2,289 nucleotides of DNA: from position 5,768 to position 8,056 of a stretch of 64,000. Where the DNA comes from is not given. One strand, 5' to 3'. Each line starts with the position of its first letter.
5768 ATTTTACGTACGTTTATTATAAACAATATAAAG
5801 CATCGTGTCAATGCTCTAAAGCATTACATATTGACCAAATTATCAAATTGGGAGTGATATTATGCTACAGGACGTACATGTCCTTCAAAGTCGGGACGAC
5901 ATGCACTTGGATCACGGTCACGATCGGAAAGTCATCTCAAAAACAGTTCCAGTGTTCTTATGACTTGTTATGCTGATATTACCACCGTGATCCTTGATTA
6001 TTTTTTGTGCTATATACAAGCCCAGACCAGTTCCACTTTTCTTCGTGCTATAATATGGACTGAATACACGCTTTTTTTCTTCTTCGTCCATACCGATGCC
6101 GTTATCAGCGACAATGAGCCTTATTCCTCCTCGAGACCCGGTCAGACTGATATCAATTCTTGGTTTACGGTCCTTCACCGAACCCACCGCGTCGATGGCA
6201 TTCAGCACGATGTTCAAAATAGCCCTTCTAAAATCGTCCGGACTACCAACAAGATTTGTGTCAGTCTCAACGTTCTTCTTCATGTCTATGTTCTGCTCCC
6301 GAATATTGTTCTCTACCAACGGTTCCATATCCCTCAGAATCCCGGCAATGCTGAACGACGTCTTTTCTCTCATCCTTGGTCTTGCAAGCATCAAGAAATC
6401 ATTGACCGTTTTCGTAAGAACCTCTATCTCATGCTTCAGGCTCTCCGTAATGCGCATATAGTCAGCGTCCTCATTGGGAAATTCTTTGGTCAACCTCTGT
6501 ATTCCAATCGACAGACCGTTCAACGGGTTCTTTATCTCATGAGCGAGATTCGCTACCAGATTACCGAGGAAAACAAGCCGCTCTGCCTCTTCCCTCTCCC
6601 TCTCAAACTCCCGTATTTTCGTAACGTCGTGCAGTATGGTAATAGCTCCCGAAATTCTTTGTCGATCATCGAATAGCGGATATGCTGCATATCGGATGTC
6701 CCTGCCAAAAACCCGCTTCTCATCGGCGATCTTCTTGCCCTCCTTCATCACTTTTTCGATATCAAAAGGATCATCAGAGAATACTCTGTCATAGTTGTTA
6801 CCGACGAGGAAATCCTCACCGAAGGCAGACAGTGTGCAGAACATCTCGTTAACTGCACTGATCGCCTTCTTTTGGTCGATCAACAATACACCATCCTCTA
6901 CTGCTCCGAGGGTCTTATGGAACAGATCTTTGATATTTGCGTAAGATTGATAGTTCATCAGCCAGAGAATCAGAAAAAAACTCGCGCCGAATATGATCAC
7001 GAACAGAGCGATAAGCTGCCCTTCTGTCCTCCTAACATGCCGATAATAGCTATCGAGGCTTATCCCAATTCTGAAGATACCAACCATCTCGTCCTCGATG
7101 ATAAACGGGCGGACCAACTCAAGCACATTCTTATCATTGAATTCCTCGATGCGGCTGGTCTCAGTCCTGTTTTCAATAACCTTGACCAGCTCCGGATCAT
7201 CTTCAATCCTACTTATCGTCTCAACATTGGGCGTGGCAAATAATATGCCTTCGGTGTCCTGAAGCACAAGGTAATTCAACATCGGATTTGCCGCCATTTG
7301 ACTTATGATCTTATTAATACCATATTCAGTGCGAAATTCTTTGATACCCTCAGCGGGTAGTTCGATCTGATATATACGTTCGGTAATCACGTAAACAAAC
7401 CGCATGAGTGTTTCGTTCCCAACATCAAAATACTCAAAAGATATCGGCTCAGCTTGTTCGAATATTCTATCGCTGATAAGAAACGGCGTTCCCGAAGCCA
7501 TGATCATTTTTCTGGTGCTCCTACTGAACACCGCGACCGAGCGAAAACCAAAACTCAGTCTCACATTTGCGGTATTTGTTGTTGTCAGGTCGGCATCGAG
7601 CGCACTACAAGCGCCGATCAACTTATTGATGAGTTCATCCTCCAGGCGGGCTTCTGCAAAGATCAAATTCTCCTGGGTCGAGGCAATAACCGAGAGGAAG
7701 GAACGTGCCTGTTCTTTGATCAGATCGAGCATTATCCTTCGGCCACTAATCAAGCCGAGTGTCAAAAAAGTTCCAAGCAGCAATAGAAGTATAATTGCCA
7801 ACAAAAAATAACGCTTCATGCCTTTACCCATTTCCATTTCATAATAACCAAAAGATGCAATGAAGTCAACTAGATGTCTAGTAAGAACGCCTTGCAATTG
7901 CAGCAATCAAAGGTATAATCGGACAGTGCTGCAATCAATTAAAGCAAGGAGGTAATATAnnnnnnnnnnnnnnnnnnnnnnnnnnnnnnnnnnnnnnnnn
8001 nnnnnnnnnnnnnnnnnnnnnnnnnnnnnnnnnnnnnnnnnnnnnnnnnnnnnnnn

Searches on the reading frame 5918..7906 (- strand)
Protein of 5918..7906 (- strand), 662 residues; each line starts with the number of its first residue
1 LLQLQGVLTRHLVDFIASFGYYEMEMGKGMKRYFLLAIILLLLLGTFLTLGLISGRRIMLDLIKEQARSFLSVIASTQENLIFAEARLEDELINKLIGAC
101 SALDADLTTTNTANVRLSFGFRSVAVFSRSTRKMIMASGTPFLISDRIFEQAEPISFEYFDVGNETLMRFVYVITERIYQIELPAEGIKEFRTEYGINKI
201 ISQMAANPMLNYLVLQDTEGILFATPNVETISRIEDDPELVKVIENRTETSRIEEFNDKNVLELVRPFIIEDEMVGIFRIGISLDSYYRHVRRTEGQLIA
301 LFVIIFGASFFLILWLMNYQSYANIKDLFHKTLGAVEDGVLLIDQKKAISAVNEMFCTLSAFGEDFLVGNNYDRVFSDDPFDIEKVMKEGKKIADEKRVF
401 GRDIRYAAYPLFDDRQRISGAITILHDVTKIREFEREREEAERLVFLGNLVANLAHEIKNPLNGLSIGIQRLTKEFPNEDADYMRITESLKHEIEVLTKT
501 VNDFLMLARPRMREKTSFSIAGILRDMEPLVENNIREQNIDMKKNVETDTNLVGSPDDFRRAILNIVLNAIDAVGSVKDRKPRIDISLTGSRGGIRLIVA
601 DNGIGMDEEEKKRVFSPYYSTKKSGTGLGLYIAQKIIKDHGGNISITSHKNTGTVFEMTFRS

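Call 28: search_protein_families(library=pfam, proteins=[window:5918-7906:-], max_evalue=0.0001)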
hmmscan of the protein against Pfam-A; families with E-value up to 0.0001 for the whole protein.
window:5918-7906:- (662 aa): 5 families
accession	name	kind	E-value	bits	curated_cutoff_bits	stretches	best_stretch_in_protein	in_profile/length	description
PF02518.31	HATPase_c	-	1.3e-23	84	26.4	1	555-660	2-107/111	Histidine kinase-, DNA gyrase B-, and HSP90-like ATPase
PF00512.31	HisKA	-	2e-11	44.2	26.9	1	448-510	3-63/66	His Kinase A (phospho-acceptor) domain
PF13426.13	PAS_9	-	3.3e-07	31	27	1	338-430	2-103/103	PAS domain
PF14501.12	HATPase_c_5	-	5.4e-07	29.9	22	1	558-651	5-93/102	GHKL domain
PF17203.10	sCache_3_2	-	4.9e-06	27.1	28.4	0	188-292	31-136/140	Single cache domain 3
